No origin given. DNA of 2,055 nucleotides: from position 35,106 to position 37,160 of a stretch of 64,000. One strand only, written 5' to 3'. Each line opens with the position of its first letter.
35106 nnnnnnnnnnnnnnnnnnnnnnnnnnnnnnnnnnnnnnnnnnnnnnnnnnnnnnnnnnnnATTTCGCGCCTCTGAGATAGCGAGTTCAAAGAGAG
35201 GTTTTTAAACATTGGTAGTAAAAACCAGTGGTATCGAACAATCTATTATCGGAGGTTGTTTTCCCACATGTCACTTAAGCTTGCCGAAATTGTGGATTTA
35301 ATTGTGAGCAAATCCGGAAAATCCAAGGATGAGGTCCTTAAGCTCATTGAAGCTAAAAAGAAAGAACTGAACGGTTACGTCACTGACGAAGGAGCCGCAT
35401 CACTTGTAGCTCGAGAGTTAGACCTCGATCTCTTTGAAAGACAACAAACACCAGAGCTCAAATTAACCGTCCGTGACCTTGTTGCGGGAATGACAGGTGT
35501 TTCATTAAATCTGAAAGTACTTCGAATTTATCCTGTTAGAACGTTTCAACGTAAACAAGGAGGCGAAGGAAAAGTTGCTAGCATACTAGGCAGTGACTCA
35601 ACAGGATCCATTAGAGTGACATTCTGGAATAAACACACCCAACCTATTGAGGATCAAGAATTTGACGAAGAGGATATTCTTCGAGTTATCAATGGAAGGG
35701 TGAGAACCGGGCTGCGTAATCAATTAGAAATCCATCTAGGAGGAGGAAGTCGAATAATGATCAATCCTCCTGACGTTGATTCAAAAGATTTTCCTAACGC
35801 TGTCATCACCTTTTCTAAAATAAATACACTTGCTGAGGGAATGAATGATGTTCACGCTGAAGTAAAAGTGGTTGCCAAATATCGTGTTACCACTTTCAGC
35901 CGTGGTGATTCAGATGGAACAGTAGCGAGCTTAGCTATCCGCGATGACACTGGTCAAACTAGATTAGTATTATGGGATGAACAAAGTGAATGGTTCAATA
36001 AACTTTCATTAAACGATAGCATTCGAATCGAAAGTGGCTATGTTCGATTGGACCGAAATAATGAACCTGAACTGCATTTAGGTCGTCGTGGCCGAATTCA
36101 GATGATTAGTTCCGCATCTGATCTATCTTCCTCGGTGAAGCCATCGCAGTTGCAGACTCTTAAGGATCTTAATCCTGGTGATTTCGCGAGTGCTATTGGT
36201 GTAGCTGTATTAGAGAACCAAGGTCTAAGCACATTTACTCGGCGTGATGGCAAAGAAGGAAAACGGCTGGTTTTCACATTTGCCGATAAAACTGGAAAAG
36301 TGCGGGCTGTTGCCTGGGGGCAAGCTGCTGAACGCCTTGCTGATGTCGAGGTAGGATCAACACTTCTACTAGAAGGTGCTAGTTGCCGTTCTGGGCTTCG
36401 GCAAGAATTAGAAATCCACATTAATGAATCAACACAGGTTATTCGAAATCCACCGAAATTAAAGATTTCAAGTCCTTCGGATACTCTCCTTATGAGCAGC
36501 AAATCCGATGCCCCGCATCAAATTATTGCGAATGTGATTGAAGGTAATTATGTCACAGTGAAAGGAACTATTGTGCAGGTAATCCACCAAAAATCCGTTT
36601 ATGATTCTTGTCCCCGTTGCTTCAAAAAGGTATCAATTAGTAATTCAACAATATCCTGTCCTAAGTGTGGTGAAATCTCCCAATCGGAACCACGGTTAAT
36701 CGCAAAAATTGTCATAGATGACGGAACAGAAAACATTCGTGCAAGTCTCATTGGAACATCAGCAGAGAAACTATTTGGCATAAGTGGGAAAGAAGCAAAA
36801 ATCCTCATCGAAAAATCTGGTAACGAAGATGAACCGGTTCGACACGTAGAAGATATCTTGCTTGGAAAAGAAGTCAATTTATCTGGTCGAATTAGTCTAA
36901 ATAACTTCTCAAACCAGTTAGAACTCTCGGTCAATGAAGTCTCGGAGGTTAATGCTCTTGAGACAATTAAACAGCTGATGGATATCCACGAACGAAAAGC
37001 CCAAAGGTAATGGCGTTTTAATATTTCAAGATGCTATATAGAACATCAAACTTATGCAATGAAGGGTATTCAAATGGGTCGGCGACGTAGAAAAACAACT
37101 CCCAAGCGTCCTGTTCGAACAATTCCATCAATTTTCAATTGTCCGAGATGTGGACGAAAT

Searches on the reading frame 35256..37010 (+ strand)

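Call 49: search_protein_families(library=pfam, proteins=[window:35256-37010:+])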
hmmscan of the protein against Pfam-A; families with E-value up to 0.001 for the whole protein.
window:35256-37010:+ (584 aa): 6 families
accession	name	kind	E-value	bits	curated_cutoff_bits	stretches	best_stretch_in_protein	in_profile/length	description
PF01336.31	tRNA_anti-codon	-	7.8e-27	93.5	27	3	210-275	6-69/75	OB-fold nucleic acid binding domain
PF17244.8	CDC24_OB3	-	1.7e-15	57.9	25.4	1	334-513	27-200/216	Cell division control protein 24, OB domain 3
PF08646.16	Rep_fac-A_C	-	5.7e-15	55.8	28.5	1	432-572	1-144/146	Replication factor-A C terminal domain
PF16900.11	REPA_OB_2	-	7.2e-07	29.5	27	0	300-362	2-65/98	Replication protein A OB domain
PF25507.1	OB_POT1A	-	5.6e-05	23.4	27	0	478-520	52-94/127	POT1A-like, OB fold domain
PF09999.14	DUF2240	-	0.00031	20.8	22.3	1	9-59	87-137/144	Uncharacterized protein conserved in archaea (DUF2240)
